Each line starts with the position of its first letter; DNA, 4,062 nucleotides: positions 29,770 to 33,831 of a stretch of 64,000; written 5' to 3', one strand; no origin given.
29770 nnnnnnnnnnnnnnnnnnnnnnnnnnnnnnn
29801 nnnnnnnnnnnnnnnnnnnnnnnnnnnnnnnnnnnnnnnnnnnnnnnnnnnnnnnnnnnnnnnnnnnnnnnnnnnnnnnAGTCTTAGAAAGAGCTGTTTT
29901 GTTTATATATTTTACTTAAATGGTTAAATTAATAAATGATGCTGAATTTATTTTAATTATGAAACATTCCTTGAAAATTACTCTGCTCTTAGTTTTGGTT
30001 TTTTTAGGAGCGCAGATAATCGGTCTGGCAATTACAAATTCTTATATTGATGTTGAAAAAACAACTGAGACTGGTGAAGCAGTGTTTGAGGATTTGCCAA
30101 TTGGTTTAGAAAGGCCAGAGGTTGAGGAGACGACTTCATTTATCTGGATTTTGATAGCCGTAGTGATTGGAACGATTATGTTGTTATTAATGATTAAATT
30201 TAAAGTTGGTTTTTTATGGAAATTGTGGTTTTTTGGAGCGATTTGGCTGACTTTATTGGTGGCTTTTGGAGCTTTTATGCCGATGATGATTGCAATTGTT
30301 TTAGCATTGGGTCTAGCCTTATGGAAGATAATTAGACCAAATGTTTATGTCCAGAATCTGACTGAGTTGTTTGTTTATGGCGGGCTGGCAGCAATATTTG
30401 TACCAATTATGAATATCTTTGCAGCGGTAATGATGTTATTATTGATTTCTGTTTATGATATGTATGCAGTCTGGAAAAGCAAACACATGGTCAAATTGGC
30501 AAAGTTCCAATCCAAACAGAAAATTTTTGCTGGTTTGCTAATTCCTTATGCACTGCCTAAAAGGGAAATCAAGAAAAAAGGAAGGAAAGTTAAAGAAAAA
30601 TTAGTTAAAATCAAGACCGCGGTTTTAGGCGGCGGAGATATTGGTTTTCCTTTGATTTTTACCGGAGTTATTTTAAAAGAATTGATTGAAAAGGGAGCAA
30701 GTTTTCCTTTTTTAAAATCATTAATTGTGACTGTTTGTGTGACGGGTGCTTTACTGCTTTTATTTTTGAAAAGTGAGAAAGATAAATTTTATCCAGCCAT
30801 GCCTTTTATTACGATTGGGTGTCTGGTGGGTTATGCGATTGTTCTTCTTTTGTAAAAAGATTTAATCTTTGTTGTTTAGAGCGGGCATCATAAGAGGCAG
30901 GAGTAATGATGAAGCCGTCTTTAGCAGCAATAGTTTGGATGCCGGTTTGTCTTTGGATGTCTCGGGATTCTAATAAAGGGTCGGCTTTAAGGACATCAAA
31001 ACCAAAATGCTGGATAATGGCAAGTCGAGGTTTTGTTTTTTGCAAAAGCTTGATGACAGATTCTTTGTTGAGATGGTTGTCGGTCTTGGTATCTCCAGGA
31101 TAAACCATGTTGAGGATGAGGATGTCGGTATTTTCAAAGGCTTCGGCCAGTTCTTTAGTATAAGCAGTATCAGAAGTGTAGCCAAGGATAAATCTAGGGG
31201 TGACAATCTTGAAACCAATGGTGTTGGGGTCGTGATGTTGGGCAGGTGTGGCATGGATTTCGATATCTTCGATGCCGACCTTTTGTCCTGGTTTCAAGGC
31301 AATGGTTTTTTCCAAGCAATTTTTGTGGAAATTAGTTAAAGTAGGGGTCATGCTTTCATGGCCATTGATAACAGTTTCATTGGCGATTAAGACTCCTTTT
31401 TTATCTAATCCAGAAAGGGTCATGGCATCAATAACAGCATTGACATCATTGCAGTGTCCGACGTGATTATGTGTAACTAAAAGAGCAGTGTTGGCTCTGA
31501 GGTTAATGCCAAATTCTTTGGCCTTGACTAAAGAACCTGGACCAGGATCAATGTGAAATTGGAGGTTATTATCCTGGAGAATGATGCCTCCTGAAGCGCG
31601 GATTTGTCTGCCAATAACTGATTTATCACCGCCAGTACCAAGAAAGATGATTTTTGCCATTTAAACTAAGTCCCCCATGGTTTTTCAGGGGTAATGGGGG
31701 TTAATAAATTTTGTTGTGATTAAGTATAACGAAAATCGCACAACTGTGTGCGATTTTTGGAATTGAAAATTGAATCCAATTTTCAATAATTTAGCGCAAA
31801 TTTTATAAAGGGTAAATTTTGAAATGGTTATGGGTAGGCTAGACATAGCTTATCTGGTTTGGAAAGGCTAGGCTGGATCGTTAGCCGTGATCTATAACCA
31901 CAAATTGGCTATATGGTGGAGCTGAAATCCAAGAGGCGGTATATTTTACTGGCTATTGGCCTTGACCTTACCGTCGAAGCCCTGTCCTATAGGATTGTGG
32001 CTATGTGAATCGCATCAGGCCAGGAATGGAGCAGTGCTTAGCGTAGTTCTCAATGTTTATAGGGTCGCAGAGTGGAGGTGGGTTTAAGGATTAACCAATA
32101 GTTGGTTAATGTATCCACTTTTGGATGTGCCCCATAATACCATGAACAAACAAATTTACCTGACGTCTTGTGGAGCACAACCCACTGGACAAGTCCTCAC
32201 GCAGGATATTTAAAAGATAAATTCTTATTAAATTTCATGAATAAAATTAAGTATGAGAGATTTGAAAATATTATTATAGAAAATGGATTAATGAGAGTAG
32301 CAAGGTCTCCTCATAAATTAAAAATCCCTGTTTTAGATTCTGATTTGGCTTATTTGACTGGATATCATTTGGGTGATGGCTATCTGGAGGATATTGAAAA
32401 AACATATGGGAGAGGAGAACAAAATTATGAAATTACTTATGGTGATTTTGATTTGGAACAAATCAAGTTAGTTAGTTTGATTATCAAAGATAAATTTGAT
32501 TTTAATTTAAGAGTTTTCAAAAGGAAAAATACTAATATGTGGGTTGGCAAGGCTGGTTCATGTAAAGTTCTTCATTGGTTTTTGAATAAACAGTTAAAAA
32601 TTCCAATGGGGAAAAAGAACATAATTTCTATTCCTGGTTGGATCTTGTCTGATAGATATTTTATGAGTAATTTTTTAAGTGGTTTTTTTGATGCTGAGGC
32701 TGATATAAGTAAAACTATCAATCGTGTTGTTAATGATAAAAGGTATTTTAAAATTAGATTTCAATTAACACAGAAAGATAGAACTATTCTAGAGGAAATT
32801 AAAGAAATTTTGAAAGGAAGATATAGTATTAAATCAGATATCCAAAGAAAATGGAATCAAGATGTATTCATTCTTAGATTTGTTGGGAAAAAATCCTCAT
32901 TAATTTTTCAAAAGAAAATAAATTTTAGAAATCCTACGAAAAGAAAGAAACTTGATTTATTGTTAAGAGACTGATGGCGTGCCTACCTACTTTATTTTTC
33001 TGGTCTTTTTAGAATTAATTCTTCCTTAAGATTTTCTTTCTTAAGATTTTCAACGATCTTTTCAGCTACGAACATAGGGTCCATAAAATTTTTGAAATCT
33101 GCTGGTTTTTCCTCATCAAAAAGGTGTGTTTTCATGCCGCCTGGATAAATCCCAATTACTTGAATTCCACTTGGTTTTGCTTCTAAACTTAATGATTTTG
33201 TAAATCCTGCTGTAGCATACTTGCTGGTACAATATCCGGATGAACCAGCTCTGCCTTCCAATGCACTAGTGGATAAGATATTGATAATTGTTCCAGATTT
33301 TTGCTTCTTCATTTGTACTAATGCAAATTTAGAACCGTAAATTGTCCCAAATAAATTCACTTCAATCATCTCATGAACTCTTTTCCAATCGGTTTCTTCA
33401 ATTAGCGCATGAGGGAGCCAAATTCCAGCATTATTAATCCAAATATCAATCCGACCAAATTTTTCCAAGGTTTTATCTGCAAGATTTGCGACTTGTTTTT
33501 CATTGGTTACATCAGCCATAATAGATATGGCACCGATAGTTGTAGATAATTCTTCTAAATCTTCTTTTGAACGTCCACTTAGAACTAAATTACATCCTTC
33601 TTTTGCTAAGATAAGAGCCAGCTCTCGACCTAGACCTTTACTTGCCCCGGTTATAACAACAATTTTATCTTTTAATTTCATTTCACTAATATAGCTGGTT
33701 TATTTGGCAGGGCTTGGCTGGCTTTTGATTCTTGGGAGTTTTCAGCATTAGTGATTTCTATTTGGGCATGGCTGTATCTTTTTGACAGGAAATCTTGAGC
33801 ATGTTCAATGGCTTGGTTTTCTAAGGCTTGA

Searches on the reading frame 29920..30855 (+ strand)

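Call 69: search_protein_families(library=pfam, proteins=[window:29920-30855:+], max_evalue=0.0001)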
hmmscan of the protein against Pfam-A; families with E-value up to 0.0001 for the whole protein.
window:29920-30855:+ (311 aa): 1 family
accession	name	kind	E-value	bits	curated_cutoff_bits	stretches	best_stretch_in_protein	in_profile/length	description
PF06550.16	SPP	-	1.2e-16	61.5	23.9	1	73-310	34-279/283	Signal-peptide peptidase, presenilin aspartyl protease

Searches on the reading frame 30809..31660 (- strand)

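Call 69: search_protein_families(library=pfam, proteins=[window:30809-31660:-], max_evalue=0.0001)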
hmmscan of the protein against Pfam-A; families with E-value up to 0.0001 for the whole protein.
window:30809-31660:- (283 aa): 1 family
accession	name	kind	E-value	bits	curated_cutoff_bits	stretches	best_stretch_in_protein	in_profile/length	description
PF12706.13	Lactamase_B_2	-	2.8e-18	66.7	27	1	35-219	3-200/200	Beta-lactamase superfamily domain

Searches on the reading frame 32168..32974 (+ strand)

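Call 69: search_protein_families(library=pfam, proteins=[window:32168-32974:+], max_evalue=0.0001)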
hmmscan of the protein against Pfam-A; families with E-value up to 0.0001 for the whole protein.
window:32168-32974:+ (268 aa): 2 families
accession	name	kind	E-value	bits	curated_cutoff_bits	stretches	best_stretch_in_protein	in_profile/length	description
PF14528.11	LAGLIDADG_3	-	2e-09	38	22.5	1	166-251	3-81/82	LAGLIDADG-like domain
PF00961.24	LAGLIDADG_1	-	1.3e-05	26.4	23.1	1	170-228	1-62/102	LAGLIDADG endonuclease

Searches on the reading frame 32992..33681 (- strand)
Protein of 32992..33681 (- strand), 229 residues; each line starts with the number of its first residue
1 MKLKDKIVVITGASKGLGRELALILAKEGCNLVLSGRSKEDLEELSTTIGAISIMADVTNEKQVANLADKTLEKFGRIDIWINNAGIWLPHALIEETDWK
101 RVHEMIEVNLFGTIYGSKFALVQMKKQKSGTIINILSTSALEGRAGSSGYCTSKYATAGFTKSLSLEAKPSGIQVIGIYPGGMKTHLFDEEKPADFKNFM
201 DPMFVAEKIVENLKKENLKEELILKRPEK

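Call 69: search_protein_families(library=pfam, proteins=[window:32992-33681:-], max_evalue=0.0001)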
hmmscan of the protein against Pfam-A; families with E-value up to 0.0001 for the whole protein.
window:32992-33681:- (229 aa): 3 families
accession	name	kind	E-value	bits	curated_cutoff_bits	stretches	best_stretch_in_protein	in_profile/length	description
PF00106.31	adh_short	-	2.5e-51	174.4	26.6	1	6-192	1-191/195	short chain dehydrogenase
PF13561.12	adh_short_C2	-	7.3e-37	127.6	27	1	12-192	1-185/236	Enoyl-(Acyl carrier protein) reductase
PF08659.16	KR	-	5.2e-09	36.7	22.6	1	8-158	3-157/180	KR domain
